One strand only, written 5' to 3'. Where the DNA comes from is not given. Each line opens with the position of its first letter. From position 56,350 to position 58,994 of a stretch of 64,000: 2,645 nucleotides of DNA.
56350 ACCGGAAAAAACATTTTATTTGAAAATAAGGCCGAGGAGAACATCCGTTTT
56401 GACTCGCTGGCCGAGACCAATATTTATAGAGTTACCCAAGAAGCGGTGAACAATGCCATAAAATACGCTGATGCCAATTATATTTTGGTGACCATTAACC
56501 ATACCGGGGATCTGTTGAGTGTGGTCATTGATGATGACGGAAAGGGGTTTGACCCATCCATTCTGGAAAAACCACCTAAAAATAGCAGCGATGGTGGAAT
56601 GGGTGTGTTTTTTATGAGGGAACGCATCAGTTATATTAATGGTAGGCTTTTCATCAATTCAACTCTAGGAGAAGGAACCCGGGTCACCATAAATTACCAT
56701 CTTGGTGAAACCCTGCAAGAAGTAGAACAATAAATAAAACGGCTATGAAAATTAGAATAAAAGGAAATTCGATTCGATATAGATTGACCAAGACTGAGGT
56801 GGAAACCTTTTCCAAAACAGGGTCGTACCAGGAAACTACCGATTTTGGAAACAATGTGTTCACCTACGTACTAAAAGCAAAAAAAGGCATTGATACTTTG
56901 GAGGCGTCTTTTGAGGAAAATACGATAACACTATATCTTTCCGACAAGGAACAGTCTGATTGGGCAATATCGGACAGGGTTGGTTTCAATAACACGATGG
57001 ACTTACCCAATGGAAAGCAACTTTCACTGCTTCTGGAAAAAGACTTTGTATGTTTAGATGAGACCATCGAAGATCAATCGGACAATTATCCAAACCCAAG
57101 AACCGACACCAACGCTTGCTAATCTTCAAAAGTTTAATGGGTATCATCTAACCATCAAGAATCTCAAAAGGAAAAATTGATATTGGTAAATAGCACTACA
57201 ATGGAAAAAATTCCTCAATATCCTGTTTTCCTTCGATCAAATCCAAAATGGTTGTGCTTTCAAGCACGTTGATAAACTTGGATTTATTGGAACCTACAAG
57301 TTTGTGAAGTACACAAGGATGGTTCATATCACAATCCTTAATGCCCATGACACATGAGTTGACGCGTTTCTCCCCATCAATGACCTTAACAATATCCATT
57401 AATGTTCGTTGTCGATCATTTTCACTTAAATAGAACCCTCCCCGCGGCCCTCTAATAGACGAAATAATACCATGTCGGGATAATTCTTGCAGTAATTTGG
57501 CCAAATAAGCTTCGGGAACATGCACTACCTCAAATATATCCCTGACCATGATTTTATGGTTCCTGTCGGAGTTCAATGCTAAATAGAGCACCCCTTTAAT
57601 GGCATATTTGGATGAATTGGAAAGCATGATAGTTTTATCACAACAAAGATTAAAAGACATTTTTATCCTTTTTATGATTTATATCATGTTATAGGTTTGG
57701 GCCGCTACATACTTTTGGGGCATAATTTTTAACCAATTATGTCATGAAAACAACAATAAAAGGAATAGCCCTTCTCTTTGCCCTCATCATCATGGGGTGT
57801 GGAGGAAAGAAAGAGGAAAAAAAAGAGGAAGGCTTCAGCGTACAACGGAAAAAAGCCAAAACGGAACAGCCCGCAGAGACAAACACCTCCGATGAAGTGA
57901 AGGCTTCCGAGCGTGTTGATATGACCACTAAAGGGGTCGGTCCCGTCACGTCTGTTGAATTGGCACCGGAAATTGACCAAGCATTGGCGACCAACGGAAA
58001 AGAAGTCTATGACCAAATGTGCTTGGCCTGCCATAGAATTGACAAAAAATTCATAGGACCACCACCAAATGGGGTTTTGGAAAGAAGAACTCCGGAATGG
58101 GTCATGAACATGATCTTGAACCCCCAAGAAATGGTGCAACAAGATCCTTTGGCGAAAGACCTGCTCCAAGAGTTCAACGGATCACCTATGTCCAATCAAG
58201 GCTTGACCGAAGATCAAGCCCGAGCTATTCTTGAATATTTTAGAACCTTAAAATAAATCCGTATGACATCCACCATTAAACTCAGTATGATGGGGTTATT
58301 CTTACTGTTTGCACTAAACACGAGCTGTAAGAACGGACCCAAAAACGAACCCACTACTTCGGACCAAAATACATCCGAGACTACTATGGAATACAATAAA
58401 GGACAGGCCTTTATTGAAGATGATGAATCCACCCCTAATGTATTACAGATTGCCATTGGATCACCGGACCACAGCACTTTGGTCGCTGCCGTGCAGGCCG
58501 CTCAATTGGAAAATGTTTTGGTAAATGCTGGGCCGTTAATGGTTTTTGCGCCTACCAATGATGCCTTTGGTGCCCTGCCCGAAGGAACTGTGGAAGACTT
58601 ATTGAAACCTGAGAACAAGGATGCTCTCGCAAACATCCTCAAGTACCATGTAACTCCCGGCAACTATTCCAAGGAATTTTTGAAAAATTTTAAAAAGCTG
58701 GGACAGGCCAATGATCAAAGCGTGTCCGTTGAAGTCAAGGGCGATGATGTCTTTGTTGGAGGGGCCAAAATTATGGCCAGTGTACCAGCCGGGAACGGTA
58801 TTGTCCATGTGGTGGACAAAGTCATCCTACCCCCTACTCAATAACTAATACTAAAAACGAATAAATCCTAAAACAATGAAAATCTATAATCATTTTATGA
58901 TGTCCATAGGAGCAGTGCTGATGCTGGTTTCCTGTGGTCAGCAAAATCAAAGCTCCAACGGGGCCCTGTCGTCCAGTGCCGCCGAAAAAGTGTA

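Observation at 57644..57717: FNR-type box at class II distance in front of the cytochrome c-fasciclin-nosZ operon, possibly bidirectional towards the Rrf2 regulator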

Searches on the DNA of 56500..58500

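Call 69: search_rna_families(source=window, start=56500, end=58500, threshold=evalue, max_evalue=1)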
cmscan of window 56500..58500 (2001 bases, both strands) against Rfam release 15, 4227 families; matches with E-value up to 1: 0.
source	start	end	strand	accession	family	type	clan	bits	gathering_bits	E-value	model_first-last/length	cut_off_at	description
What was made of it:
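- Tried and rejected: No RNA family matched in 56500-58500 (call 69).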

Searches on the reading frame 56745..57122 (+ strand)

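Call 6: search_protein_families(library=pfam, proteins=[window:56745-57122:+])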
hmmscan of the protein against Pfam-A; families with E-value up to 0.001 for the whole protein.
window:56745-57122:+ (125 aa): 1 family
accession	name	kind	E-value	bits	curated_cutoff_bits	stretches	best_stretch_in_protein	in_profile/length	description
PF22668.1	DUF7009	-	6.7e-47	159.1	27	1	1-118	1-118/119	Family of unknown function (DUF7009)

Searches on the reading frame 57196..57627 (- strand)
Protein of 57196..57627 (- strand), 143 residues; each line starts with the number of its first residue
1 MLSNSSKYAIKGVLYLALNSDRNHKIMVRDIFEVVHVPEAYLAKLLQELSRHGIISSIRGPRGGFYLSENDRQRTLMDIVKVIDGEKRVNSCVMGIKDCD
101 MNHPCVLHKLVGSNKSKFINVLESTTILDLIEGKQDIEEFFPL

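Call 6: search_protein_families(library=pfam, proteins=[window:57196-57627:-])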
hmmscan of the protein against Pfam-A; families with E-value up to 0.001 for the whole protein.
window:57196-57627:- (143 aa): 1 family
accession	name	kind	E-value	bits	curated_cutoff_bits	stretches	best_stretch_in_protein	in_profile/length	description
PF02082.26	Rrf2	-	4.3e-27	95.3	30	1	2-132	1-131/132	Iron-dependent Transcriptional regulator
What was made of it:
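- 57196..57627 (-): Rrf2-family regulator (143 aa) with three cysteines that align with the cluster ligands of S. coelicolor NsrR. Pfam Rrf2 (call 6).
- On NsrR-type Rrf2 repressor: protein 57196-57627 and Box 1: PF02082 (call 6).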

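Call 7: search_protein_families(library=ncbifam, proteins=[window:57196-57627:-])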
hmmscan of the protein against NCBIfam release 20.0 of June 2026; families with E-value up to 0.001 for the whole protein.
window:57196-57627:- (143 aa): 7 families
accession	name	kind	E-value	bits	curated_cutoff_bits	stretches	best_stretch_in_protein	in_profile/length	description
TIGR00738.1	rrf2_super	superfamily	1.1e-28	99.7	73.3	1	1-131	2-131/132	Rrf2 family transcriptional regulator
TIGR02010.1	IscR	equivalog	1.6e-19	70.1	207.55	1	2-134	3-133/135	Fe-S cluster assembly transcriptional regulator IscR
NF008886.0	PRK11920.1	equivalog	2.4e-19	69.5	193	1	2-141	3-141/153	iron-responsive transcriptional regulator RirA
NF008240.0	PRK11014.1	equivalog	3.8e-14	52.9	182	1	3-137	4-134/141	nitric oxide-sensing transcriptional repressor NsrR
TIGR02944.1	suf_reg_Xantho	equivalog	7.4e-14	52.3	110.65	1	7-129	9-129/130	SUF system Fe-S cluster assembly regulator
NF008110.0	PRK10857.1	equivalog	1.2e-13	51.1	275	1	3-135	4-134/164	Fe-S cluster assembly transcriptional regulator IscR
NF047409.1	Cys_reg_CymR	equivalog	1.4e-13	51.2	195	1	3-137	4-130/139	cysteine metabolism transcriptional regulator CymR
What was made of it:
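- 57196..57627 (-): NCBIfam superfamily hit only (call 7).
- On NsrR-type Rrf2 repressor: protein 57196-57627 and Box 1: IscR and RirA models score higher but are also below their cut-offs (call 7).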

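Call 50: search_solved_structures(query=window:57196-57627:-, max_evalue=0.00001, show_alignments=4)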
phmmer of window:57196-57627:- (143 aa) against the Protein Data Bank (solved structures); distinct sequences matched with E-value up to 0.00001: 10.
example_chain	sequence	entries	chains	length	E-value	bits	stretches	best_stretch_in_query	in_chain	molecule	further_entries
5n07_A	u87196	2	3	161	1.2e-11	48.1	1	6-132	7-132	HTH-type transcriptional repressor NsrR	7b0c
4hf2_A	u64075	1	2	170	5.6e-10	42.7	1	2-132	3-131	HTH-type transcriptional regulator IscR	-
4hf0_A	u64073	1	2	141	2.8e-09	40.4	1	2-86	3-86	HTH-type transcriptional regulator IscR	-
4hf1_A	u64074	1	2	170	2.8e-09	40.4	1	2-132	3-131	HTH-type transcriptional regulator IscR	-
6y45_A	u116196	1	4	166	3.4e-09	40.2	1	29-132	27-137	Rrf2 family transcriptional regulator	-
4chu_A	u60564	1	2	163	4e-09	40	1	2-86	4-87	HTH-TYPE TRANSCRIPTIONAL REGULATOR ISCR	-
6hsd_A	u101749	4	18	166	7.4e-09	39.1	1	31-132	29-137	Rrf2 family transcriptional regulator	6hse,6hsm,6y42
5n08_A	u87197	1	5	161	3.9e-08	36.8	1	6-132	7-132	HTH-type transcriptional repressor NsrR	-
4cic_A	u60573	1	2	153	4.4e-08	36.6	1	5-136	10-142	TRANSCRIPTIONAL REGULATOR, BADM/RRF2 FAMILY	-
3lwf_A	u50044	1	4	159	1.3e-06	31.9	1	7-136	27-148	Putative transcriptional regulator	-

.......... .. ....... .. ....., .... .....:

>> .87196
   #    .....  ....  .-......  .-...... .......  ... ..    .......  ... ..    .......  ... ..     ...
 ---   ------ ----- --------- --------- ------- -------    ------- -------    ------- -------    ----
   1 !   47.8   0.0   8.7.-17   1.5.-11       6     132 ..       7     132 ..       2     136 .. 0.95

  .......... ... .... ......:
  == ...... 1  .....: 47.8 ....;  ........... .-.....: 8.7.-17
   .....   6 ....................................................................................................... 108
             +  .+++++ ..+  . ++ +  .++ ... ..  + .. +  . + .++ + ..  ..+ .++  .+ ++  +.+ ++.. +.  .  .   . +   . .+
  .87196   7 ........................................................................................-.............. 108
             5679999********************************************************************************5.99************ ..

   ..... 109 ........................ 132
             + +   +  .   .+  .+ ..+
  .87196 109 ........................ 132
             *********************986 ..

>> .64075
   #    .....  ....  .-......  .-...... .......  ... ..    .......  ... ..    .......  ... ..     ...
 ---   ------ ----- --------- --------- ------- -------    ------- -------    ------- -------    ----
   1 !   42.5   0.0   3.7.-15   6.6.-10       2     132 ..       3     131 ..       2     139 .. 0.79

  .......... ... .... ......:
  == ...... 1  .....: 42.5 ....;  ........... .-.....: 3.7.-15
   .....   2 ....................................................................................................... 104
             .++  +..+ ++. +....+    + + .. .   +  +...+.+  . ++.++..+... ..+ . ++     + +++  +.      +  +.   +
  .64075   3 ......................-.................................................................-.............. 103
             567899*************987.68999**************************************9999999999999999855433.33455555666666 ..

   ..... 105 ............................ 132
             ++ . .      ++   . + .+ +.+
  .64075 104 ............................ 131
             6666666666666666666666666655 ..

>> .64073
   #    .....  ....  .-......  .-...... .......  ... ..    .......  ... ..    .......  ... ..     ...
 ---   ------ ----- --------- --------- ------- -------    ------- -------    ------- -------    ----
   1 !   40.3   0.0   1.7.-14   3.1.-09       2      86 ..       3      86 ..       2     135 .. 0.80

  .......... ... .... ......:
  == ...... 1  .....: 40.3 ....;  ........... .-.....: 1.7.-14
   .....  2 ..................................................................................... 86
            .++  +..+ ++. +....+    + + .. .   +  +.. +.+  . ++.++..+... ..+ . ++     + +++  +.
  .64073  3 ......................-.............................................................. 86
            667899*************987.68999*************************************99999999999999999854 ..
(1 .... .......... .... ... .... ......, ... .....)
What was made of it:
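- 57196..57627 (-): Best solved relative is NsrR 5n07, with C93/C99/C105 aligned (call 50).
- On NsrR-type Rrf2 repressor: protein 57196-57627 and Box 1: The three Cys align with ScNsrR C93, C99 and C105 (call 50).
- Closest known: Dual FNR + NsrR control of denitrification and NO-detoxification promoters. Same: The Rrf2 protein carries three Cys that align with NsrR ligands (call 50).
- Closest known: Dual FNR + NsrR control of denitrification and NO-detoxification promoters. Different: The protein is far below the NsrR equivalog cut-off (52.9 against 182 bits, call 7), and the Asp8 ligand of ScNsrR is not conserved (call 50).
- The Rrf2 protein aligns with NsrR, including its three Cys (call 50).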

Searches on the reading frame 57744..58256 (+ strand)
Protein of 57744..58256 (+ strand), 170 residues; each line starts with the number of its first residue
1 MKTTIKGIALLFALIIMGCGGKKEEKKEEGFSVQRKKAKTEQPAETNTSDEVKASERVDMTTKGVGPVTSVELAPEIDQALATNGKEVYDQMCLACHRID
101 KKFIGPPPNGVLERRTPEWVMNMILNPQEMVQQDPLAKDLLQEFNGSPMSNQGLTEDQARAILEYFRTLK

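Call 6: search_protein_families(library=pfam, proteins=[window:57744-58256:+])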
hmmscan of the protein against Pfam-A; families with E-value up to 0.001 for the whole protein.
window:57744-58256:+ (170 aa): 2 families
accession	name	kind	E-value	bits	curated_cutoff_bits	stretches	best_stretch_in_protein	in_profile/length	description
PF00034.26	Cytochrom_C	-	1.4e-09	39.6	21.3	1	83-170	2-90/90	Cytochrome c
PF13442.11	Cytochrome_CBB3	-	3.4e-05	24.5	27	1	81-127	2-44/68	Cytochrome C oxidase, cbb3-type, subunit III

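Call 7: search_protein_families(library=ncbifam, proteins=[window:57744-58256:+])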
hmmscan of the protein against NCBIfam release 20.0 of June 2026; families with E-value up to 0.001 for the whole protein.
window:57744-58256:+ (170 aa): 5 families
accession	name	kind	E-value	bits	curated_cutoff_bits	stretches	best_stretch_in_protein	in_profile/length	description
TIGR02603.1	CxxCH_TIGR02603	domain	7e-08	32.6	68.15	1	82-136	3-59/134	putative heme-binding domain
NF040606.1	CytoC_perox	subfamily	4.7e-06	26.1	150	1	50-137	265-341/524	di-heme-cytochrome C peroxidase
NF045774.1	cytochro_C551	exception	1.3e-05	25.1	118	0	1-45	1-43/110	cytochrome c551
NF045773.1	cytochro_C550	exception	2.3e-05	24.3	125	0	78-133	45-101/118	cytochrome c550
TIGR04485.1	thiosulf_SoxX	equivalog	0.00011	22.8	61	1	93-168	5-77/78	sulfur oxidation c-type cytochrome SoxX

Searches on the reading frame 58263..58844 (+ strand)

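Call 6: search_protein_families(library=pfam, proteins=[window:58263-58844:+])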
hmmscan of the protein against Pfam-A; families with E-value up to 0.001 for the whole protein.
window:58263-58844:+ (193 aa): 1 family
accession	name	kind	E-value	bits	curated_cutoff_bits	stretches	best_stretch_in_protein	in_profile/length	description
PF02469.27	Fasciclin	-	1.5e-30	106.3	22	1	69-190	2-123/123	Fasciclin domain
